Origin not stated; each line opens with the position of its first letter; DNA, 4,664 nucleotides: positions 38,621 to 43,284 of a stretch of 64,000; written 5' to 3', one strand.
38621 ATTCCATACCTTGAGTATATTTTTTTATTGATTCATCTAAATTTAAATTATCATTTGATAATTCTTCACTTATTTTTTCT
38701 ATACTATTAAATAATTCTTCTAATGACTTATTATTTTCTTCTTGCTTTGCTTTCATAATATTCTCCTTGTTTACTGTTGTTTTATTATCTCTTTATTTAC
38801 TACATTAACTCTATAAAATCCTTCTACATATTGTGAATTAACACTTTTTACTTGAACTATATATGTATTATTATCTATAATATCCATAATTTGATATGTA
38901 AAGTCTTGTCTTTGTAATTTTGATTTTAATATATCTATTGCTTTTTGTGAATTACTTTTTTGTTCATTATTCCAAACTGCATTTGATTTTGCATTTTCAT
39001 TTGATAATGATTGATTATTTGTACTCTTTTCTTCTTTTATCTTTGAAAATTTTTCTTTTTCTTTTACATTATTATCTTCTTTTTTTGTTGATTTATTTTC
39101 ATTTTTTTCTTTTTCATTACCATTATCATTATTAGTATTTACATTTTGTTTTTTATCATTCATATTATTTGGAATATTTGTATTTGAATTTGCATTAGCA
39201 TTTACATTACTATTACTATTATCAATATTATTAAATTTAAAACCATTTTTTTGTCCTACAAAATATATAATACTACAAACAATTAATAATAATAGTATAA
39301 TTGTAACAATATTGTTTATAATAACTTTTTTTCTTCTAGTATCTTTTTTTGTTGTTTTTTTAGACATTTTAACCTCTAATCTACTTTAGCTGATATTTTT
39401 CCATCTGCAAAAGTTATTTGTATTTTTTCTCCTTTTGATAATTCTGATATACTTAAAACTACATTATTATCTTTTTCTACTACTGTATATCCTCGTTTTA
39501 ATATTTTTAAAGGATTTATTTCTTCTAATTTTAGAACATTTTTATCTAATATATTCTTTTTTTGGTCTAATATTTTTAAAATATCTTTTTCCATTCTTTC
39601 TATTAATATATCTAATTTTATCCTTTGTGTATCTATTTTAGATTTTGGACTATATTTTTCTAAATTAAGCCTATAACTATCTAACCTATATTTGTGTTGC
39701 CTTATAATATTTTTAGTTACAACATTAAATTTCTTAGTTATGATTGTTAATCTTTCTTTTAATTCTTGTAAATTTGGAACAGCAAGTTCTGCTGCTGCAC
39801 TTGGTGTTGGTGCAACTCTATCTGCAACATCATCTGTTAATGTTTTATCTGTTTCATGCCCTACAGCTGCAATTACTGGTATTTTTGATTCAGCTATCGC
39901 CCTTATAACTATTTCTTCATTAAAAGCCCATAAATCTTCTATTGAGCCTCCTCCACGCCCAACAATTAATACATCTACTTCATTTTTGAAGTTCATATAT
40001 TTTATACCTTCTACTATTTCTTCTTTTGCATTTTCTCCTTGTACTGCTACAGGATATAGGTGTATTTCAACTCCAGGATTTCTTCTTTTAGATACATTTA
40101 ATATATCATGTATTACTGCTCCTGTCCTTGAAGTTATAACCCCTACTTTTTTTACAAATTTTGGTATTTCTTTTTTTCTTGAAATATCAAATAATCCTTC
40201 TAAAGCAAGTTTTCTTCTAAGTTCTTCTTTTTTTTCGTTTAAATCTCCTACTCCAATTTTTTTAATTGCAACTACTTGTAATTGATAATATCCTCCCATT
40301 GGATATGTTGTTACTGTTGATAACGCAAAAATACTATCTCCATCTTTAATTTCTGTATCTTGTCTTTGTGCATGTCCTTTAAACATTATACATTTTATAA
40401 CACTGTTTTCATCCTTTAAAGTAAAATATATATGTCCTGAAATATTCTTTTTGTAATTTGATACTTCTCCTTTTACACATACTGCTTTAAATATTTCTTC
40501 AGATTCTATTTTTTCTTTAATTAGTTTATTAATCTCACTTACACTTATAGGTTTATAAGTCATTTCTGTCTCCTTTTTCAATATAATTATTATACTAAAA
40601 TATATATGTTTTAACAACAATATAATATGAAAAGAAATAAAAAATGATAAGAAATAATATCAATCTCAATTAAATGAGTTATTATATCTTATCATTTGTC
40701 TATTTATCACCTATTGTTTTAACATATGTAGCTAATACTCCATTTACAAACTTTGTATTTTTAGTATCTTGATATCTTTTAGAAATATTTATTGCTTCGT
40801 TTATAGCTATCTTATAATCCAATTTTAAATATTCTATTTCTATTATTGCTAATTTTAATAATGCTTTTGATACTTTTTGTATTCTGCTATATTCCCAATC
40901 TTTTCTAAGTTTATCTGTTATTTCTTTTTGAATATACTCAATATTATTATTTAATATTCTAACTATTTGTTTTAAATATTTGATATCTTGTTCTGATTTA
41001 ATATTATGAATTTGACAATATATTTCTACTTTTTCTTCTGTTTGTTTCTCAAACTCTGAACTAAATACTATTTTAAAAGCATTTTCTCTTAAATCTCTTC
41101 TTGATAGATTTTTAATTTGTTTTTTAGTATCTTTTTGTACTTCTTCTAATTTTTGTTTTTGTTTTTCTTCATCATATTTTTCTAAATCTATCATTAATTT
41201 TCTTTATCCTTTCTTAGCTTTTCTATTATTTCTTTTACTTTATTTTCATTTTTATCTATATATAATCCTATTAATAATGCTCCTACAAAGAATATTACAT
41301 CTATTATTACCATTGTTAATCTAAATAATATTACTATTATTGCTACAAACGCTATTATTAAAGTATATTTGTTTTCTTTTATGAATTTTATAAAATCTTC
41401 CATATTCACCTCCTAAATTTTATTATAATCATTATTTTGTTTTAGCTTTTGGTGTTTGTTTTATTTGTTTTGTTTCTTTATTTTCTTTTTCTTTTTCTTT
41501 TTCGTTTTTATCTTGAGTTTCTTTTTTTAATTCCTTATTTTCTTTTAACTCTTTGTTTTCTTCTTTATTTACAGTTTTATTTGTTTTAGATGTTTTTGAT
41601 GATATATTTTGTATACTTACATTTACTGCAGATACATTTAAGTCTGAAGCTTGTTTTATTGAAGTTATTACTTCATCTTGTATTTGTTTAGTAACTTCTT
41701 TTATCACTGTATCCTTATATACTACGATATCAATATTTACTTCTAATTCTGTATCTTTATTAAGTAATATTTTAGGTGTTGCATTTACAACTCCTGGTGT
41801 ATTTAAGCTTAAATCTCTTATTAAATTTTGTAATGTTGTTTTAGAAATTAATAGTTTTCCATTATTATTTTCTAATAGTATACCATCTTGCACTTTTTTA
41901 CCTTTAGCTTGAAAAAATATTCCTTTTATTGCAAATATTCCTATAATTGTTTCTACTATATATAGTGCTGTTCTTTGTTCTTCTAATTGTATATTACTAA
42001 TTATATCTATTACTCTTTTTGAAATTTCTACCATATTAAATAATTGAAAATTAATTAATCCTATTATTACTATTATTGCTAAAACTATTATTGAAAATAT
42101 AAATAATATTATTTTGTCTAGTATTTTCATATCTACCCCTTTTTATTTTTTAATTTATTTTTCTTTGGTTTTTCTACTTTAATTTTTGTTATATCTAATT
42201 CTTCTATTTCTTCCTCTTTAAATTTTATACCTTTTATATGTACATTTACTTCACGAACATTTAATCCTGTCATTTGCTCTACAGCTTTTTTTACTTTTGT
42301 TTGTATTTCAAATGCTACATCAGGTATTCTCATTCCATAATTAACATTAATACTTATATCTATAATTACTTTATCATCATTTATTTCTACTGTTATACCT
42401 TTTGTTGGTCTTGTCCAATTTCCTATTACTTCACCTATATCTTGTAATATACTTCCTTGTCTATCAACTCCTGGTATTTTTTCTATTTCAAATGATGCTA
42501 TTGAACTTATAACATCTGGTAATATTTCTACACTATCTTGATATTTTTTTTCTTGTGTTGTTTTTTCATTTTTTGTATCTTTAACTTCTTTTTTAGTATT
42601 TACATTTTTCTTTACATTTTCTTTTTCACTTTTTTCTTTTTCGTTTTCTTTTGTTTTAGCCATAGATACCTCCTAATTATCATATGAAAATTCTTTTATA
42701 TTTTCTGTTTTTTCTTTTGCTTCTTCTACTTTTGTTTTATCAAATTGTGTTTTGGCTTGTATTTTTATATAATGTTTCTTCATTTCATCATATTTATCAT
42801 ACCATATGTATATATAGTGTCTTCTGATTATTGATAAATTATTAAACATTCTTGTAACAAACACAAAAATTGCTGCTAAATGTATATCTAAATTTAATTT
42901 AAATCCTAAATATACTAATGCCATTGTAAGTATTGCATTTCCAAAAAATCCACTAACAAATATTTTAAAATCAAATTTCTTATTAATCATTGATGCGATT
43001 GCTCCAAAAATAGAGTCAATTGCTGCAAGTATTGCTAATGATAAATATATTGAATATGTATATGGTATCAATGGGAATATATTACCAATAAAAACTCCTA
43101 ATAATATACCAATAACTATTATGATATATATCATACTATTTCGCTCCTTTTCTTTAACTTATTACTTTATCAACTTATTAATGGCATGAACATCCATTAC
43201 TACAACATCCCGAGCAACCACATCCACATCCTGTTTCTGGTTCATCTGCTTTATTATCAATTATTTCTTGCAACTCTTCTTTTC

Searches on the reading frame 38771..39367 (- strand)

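Call 72: search_protein_families(library=pfam, proteins=[window:38771-39367:-], max_evalue=0.01)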
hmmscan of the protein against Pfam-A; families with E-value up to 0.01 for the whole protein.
window:38771-39367:- (198 aa): 2 families
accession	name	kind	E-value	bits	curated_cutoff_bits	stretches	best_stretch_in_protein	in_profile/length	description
PF10011.15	DUF2254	-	0.0021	17.3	28.8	0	17-96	123-192/368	Predicted membrane protein (DUF2254)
PF22251.1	PFF1_TM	-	0.0058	16.6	32.3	1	21-142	100-228/300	Vacuolar membrane protease, transmembrane domain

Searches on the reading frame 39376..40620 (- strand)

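Call 73: search_protein_families(library=pfam, proteins=[window:39376-40620:-], max_evalue=0.001)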
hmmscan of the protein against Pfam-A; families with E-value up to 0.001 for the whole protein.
window:39376-40620:- (414 aa): 3 families
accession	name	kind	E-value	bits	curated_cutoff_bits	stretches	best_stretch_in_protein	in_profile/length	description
PF02601.20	Exonuc_VII_L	-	1.3e-96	324.3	35.9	2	143-358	1-214/315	Exonuclease VII, large subunit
PF13742.12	tRNA_anti_2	-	4.1e-26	91.5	27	1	25-119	1-94/95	OB-fold nucleic acid binding domain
PF01336.31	tRNA_anti-codon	-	2.7e-10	40.5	27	1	47-118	1-71/75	OB-fold nucleic acid binding domain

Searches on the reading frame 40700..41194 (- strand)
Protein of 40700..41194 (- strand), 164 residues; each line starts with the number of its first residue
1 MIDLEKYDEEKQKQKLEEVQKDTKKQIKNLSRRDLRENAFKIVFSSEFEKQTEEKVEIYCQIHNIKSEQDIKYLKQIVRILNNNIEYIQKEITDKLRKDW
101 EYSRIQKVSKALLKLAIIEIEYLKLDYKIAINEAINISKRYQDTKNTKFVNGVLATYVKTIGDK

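Call 73: search_protein_families(library=pfam, proteins=[window:40700-41194:-], max_evalue=0.001)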
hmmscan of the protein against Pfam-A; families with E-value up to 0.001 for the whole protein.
window:40700-41194:- (164 aa): 1 family
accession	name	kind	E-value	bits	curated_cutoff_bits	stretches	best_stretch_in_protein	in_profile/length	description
PF01029.23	NusB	-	1e-22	81.4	23.1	1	35-158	3-132/133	NusB family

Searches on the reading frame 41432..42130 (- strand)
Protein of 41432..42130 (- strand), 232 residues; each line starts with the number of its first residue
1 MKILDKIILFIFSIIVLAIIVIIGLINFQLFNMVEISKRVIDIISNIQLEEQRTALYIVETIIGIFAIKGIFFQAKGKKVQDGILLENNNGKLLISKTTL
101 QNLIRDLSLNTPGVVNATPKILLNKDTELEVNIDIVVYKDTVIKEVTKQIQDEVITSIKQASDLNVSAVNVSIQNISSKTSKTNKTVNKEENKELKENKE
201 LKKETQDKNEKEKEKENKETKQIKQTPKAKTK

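Call 73: search_protein_families(library=pfam, proteins=[window:41432-42130:-], max_evalue=0.001)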
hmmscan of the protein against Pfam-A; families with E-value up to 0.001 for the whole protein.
window:41432-42130:- (232 aa): 1 family
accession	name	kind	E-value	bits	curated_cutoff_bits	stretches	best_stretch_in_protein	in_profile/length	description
PF03780.18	Asp23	-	6.4e-07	30.2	28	1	121-176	50-107/108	Asp23 family, cell envelope-related function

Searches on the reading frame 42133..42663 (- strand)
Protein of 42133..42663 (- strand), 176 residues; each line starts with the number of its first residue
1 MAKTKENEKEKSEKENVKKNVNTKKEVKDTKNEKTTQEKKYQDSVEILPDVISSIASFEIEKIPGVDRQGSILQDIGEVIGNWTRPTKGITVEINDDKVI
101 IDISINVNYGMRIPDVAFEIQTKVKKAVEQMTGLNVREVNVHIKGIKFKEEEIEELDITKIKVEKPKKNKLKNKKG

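Call 73: search_protein_families(library=pfam, proteins=[window:42133-42663:-], max_evalue=0.001)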
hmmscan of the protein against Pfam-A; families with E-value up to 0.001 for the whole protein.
window:42133-42663:- (176 aa): 1 family
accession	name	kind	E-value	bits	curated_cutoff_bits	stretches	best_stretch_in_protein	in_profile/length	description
PF03780.18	Asp23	-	7.4e-28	97.6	28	1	43-147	3-108/108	Asp23 family, cell envelope-related function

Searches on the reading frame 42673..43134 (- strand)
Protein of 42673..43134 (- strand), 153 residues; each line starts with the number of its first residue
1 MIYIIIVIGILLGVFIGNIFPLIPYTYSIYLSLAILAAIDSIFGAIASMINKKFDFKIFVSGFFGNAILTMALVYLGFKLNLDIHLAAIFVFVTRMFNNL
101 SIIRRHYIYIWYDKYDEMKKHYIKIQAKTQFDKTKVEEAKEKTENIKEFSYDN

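Call 73: search_protein_families(library=pfam, proteins=[window:42673-43134:-], max_evalue=0.001)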
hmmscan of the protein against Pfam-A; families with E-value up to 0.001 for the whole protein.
window:42673-43134:- (153 aa): 2 families
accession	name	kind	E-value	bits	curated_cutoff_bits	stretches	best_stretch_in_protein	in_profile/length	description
PF06947.17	DUF1290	-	5.2e-31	107.1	24.4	1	23-108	1-86/86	Protein of unknown function (DUF1290)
PF21662.3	WipA_N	-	0.00044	21.1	27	1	111-147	9-45/105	WipA, alpha-helical hairpin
